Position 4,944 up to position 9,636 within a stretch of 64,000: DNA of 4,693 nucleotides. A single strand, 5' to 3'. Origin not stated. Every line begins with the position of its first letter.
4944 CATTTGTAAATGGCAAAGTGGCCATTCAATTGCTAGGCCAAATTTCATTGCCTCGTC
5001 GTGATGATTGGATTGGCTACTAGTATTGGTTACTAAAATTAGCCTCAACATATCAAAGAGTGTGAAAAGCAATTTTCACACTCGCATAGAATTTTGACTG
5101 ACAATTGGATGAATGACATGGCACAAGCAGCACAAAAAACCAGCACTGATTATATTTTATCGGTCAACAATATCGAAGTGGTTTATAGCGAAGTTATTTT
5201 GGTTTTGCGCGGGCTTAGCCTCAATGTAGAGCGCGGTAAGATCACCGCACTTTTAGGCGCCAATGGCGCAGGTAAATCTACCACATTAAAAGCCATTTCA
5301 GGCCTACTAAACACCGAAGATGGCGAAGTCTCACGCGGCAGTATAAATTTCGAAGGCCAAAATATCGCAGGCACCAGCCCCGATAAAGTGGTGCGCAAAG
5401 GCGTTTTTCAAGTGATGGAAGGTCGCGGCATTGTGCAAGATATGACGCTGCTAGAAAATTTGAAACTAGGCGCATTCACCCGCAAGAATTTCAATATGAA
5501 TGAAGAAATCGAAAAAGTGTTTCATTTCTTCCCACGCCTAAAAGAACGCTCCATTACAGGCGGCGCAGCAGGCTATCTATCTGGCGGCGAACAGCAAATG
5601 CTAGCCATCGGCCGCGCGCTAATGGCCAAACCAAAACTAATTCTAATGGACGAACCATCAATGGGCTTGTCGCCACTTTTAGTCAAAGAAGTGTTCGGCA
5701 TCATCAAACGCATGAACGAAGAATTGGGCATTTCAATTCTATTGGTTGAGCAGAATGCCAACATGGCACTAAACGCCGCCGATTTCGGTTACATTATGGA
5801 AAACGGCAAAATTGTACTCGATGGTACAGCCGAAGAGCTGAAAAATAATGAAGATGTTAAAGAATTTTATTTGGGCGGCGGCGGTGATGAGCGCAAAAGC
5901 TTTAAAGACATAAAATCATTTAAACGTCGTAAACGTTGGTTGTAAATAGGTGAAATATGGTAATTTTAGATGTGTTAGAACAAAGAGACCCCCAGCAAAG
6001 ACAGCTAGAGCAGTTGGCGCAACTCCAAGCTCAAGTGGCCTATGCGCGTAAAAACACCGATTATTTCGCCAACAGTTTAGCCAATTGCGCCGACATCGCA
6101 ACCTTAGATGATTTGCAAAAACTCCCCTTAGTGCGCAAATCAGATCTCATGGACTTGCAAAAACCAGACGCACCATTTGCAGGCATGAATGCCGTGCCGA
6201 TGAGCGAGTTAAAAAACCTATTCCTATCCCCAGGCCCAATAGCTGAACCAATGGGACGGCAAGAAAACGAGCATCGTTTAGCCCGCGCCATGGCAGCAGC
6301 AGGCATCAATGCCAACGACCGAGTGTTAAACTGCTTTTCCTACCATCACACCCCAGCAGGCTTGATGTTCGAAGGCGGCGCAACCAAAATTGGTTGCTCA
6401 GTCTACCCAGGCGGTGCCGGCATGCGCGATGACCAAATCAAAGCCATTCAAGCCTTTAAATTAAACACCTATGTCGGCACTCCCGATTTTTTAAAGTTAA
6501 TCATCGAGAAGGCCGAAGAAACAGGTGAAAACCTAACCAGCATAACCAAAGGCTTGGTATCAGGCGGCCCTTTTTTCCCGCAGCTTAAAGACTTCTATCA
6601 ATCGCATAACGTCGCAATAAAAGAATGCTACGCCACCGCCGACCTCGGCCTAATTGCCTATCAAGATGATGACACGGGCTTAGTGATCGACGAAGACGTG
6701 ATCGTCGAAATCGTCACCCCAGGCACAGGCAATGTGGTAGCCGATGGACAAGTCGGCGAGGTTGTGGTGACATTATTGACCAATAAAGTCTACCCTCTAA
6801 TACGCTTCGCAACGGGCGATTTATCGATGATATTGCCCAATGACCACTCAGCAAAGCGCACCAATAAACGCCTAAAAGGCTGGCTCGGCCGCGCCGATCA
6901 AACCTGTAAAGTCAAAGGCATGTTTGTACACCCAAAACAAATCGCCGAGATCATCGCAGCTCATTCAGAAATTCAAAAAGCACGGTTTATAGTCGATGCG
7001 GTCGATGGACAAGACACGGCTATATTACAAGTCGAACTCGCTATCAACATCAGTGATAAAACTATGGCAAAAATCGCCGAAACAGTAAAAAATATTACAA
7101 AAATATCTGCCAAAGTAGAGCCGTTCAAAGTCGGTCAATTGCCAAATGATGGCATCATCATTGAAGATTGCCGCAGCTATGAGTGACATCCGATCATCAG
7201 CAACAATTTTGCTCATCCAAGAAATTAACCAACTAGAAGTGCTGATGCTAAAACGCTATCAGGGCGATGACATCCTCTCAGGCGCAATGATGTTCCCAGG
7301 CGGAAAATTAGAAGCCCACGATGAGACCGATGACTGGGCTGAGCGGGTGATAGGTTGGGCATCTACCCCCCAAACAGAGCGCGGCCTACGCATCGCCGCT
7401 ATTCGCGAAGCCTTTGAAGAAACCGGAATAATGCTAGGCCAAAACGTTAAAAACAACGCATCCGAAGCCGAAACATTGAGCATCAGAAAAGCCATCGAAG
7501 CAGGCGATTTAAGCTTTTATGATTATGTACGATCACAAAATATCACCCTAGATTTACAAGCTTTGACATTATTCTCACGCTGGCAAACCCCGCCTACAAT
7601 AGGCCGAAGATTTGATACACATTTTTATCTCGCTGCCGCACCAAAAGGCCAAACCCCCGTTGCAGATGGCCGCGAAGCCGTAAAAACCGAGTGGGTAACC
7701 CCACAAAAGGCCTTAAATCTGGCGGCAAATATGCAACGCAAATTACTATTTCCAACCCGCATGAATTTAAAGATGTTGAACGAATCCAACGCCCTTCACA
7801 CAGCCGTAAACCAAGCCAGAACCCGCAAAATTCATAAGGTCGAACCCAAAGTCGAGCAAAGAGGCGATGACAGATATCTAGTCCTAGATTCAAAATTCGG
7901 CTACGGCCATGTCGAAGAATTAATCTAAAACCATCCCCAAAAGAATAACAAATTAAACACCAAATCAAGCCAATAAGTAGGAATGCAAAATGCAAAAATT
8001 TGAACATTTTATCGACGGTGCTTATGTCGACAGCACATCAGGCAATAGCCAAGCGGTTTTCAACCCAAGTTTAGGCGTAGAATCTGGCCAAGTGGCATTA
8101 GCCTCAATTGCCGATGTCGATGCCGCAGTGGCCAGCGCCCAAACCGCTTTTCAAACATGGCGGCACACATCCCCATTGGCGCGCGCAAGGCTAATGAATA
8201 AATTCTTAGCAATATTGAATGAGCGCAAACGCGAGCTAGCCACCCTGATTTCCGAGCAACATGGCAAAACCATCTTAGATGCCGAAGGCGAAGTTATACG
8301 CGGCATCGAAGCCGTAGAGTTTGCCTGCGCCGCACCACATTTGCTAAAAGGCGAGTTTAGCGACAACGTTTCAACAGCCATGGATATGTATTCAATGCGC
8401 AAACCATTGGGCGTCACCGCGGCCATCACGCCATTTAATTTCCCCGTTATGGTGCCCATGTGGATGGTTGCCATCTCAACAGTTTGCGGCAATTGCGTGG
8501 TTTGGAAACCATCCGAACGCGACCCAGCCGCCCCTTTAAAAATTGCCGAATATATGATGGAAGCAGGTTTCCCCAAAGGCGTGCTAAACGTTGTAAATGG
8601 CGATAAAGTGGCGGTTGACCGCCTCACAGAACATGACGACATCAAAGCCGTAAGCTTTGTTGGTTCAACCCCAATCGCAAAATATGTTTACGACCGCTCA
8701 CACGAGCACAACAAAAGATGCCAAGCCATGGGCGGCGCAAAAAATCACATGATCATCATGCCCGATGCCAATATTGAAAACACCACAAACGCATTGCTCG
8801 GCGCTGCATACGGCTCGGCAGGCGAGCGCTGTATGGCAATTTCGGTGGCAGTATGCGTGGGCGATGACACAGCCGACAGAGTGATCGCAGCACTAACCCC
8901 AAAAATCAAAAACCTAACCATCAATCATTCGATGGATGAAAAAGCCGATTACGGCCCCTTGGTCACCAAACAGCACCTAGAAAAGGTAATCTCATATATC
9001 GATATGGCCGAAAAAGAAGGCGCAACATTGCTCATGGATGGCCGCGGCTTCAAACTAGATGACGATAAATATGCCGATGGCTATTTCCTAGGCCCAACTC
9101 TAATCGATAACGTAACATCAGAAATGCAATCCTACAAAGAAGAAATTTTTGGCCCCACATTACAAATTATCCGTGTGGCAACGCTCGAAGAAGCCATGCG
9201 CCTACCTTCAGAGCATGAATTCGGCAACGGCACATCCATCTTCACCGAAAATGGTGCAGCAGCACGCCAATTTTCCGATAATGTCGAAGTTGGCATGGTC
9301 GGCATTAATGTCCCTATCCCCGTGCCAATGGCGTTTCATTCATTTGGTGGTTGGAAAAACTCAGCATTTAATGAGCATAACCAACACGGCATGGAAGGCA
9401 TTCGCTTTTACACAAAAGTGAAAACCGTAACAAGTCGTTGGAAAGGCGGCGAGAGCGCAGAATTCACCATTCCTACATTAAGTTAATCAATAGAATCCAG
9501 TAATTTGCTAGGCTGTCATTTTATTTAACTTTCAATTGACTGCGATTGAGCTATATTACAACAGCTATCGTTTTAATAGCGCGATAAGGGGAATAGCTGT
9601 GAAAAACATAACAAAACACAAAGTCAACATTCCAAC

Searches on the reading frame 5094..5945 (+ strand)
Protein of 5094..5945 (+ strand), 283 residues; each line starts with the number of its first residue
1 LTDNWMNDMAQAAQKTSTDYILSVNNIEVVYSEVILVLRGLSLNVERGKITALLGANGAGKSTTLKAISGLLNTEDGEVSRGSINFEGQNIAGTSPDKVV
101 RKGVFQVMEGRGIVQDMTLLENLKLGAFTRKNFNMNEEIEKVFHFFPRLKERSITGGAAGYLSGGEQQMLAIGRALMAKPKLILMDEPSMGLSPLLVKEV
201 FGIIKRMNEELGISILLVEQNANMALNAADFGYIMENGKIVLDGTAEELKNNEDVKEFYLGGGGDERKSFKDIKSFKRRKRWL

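Call 61: search_protein_families(library=pfam, max_evalue=0.00001, proteins=[window:5094-5945:+])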
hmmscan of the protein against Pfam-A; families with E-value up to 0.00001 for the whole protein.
window:5094-5945:+ (283 aa): 2 families
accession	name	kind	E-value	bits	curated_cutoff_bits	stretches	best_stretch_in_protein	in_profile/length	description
PF00005.33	ABC_tran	-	1e-27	97.8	25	1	38-189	1-136/137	ABC transporter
PF13304.12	AAA_21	-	2.2e-11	44.8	27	1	50-105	1-63/304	AAA domain, putative AbiEii toxin, Type IV TA system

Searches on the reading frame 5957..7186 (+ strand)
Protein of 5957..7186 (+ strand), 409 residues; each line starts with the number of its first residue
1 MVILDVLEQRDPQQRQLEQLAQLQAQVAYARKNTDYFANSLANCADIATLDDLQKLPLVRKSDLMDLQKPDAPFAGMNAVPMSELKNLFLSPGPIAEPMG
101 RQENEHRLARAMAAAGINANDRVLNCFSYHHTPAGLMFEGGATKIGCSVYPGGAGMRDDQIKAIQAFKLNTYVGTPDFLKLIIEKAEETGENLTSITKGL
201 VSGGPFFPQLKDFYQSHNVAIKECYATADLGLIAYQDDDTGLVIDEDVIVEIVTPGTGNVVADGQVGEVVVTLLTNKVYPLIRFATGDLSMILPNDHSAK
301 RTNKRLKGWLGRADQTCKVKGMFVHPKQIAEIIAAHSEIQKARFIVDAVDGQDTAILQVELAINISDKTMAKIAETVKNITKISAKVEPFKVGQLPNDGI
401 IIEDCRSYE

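Call 61: search_protein_families(library=pfam, max_evalue=0.00001, proteins=[window:5957-7186:+])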
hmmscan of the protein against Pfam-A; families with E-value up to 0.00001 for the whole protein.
window:5957-7186:+ (409 aa): 1 family
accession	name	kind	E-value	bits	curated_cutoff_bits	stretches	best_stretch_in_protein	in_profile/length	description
PF00501.34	AMP-binding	-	5.7e-12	45.6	29.9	1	114-271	199-374/384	AMP-binding enzyme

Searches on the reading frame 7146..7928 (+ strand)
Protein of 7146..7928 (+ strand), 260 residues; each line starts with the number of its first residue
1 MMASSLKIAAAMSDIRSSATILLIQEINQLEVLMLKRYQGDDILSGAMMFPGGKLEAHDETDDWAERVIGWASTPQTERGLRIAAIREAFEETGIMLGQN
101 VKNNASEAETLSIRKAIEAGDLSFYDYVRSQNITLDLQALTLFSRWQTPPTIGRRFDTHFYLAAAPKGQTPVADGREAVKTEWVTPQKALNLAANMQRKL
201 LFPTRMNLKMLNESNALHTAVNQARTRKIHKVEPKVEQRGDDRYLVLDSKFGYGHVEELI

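Call 61: search_protein_families(library=pfam, max_evalue=0.00001, proteins=[window:7146-7928:+])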
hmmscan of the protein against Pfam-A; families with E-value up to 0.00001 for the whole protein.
window:7146-7928:+ (260 aa): 1 family
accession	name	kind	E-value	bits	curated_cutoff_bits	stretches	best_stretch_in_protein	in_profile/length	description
PF00293.34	NUDIX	-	4.7e-10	40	21.1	1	16-195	3-124/134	NUDIX domain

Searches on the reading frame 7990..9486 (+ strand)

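Call 61: search_protein_families(library=pfam, max_evalue=0.00001, proteins=[window:7990-9486:+])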
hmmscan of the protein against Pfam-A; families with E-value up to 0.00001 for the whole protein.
window:7990-9486:+ (498 aa): 1 family
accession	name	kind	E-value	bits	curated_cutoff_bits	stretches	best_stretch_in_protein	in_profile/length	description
PF00171.27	Aldedh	-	8.9e-136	453.5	23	1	12-480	1-461/461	Aldehyde dehydrogenase family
